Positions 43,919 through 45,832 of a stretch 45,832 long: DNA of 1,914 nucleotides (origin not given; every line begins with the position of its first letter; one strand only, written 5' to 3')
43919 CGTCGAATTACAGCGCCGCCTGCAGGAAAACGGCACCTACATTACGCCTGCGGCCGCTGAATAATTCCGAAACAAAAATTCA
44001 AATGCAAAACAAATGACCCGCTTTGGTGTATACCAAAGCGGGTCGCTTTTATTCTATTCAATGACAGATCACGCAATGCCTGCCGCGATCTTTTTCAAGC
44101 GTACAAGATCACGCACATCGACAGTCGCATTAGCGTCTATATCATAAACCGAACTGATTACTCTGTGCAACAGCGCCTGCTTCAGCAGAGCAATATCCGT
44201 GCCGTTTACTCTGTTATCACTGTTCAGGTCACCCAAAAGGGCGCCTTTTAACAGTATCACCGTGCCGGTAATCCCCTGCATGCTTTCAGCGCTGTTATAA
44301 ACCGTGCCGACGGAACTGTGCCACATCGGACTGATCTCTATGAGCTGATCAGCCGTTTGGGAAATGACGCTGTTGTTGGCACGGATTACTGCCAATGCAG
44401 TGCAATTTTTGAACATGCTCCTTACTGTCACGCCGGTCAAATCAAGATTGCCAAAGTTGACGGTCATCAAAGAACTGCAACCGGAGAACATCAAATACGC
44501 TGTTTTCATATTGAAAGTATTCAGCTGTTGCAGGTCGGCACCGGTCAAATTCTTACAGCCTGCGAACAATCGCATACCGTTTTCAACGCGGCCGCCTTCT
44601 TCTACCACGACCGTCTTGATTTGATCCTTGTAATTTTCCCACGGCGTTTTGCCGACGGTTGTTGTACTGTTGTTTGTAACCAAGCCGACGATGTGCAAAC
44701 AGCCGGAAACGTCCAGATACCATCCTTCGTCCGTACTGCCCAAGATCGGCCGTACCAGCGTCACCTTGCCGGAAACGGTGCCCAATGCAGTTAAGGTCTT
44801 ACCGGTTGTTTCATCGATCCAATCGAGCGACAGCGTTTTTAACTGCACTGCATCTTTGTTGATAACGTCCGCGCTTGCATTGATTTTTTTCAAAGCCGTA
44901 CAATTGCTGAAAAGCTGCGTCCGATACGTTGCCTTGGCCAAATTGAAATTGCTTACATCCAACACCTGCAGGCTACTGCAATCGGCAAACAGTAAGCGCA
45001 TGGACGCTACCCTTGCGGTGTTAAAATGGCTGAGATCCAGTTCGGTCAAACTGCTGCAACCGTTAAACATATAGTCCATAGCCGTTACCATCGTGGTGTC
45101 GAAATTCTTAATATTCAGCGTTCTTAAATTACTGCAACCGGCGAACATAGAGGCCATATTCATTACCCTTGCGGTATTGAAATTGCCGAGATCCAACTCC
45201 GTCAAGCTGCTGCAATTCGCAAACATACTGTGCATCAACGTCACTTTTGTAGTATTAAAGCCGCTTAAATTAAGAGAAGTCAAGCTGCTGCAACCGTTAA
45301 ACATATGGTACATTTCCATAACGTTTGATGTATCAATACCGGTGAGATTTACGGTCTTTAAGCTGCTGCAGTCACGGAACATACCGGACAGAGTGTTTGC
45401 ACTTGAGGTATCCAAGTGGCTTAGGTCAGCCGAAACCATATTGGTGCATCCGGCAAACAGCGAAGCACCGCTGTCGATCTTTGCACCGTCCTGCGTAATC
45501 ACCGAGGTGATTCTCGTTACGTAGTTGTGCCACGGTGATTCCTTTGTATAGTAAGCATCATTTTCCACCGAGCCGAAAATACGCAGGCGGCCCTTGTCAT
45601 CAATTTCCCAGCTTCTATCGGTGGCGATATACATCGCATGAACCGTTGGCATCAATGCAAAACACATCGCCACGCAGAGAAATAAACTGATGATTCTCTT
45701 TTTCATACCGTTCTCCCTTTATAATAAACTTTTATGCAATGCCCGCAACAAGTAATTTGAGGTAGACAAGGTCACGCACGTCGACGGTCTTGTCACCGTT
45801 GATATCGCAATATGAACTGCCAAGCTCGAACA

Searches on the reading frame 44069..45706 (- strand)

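Call 9: search_protein_families(library=pfam, proteins=[window:44069-45706:-], max_evalue=0.01)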
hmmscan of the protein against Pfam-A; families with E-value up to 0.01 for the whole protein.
window:44069-45706:- (545 aa): 8 families
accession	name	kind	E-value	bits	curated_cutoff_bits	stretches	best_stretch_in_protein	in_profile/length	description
PF03382.20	DUF285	-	1.3e-42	144.7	25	2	82-194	5-113/120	Mycoplasma protein of unknown function, DUF285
PF13306.12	LRR_5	-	2e-17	63.7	27.7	2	159-281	5-112/127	BspA type Leucine rich repeat region (6 copies)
PF13855.12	LRR_8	-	9.6e-10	38.5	27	1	186-227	19-58/61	Leucine rich repeat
PF23952.1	LRR_EndoS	-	2.2e-07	31.5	27.9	0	147-226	38-114/116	Endo-beta-N-acetylglucosaminidase EndoS LRR domain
PF12799.13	LRR_4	-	4.5e-07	30.4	27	0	141-175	2-33/44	Leucine Rich repeats (2 copies)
PF00404.24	Dockerin_1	-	1.7e-06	28.6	22.9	1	491-539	1-54/57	Dockerin type I domain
PF24758.1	LRR_At5g56370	-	3e-05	24.2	27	1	168-294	13-136/227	FBD-associated F-box protein At5g56370, LRR repeats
PF25013.1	LRR_Zer-1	-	0.00038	21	27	1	161-263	3-105/137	Zer-1-like, Leucine-rich repeats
